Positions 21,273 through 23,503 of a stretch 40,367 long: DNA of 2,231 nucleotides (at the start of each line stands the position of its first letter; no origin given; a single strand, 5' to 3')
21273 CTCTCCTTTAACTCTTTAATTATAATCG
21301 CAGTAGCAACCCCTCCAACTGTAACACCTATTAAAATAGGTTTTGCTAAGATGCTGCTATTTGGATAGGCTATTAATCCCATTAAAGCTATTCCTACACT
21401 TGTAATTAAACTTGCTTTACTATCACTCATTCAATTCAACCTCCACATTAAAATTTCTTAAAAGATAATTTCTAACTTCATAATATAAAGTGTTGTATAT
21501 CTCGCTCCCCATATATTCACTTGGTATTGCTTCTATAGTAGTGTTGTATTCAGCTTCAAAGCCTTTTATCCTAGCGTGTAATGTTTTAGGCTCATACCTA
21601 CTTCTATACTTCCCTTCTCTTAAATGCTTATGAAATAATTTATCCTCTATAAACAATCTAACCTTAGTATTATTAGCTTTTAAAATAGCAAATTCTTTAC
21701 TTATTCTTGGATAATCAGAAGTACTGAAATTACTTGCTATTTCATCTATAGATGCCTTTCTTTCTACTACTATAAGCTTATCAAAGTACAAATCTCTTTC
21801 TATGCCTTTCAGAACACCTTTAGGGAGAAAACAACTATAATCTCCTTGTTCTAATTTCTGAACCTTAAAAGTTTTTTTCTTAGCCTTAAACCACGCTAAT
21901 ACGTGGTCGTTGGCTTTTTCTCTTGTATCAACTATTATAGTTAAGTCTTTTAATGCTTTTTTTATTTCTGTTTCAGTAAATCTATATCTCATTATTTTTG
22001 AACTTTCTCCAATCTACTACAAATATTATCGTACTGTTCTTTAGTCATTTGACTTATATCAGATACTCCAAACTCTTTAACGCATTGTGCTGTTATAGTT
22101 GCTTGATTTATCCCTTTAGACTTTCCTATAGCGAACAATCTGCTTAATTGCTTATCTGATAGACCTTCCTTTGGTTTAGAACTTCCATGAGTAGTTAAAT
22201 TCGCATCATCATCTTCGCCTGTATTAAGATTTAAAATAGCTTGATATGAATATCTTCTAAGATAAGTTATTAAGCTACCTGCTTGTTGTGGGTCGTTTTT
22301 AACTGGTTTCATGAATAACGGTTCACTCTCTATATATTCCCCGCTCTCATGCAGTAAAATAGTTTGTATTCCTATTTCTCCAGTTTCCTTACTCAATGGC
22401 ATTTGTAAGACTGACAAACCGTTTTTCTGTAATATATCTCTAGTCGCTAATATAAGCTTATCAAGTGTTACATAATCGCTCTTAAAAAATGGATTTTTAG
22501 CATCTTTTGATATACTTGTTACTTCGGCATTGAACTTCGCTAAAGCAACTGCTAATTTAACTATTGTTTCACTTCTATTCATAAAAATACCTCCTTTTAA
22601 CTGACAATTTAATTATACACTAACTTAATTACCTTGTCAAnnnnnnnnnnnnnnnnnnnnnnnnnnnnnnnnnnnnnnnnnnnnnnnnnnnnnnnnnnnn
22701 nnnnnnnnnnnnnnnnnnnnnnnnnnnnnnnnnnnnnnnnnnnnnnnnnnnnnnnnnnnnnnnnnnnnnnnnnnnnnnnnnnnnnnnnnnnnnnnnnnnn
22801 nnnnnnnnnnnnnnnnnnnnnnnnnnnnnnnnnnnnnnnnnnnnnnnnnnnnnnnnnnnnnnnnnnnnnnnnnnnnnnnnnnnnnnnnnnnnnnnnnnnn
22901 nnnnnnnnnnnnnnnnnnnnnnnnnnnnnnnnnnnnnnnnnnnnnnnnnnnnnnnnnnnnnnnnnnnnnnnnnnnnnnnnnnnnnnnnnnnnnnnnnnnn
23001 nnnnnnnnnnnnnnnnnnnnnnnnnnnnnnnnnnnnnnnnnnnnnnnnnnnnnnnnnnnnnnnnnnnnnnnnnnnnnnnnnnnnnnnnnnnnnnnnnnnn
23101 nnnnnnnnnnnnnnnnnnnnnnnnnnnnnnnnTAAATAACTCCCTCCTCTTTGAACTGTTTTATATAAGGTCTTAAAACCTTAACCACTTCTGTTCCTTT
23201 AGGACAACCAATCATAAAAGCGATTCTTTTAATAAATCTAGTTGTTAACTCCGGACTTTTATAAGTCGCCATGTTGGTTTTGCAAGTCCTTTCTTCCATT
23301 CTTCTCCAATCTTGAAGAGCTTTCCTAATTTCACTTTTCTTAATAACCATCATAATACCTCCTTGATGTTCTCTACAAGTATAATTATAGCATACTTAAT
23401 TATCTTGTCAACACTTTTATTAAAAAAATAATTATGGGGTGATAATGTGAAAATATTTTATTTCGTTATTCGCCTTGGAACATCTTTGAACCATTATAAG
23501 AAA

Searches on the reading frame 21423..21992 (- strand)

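Call 48: search_protein_families(library=phrogs, proteins=[window:21423-21992:-], max_evalue=0.00001)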
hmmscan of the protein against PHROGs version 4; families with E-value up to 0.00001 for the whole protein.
window:21423-21992:- (189 aa): 1 family
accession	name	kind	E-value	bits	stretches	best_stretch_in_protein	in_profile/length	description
phrog_3490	-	DNA, RNA and nucleotide metabolism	4.2e-63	213.5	1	9-181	1-174/175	ERCC4-type nuclease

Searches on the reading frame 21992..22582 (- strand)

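Call 48: search_protein_families(library=phrogs, proteins=[window:21992-22582:-], max_evalue=0.00001)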
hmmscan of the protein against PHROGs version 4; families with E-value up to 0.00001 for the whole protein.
window:21992-22582:- (196 aa): 4 families
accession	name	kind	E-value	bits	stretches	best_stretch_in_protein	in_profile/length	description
phrog_155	-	DNA, RNA and nucleotide metabolism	5.6e-48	165.1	1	1-196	59-269/308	Erf-like ssDNA annealing protein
phrog_2324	-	DNA, RNA and nucleotide metabolism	1.4e-45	156.2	1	1-139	2-140/193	Erf-like ssDNA annealing protein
phrog_34817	-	unknown function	2.4e-18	67.5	1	20-173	31-184/291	-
phrog_10003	-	other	3.8e-11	44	1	36-130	71-171/297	recombinase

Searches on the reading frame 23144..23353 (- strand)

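Call 49: search_protein_families(library=phrogs, proteins=[window:23144-23353:-], max_evalue=0.00001)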
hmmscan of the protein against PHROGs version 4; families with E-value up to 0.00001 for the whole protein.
window:23144-23353:- (70 aa): 1 family
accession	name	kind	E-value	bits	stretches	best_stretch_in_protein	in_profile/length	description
phrog_18368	-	unknown function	1.7e-50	170.1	1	2-70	1-69/72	-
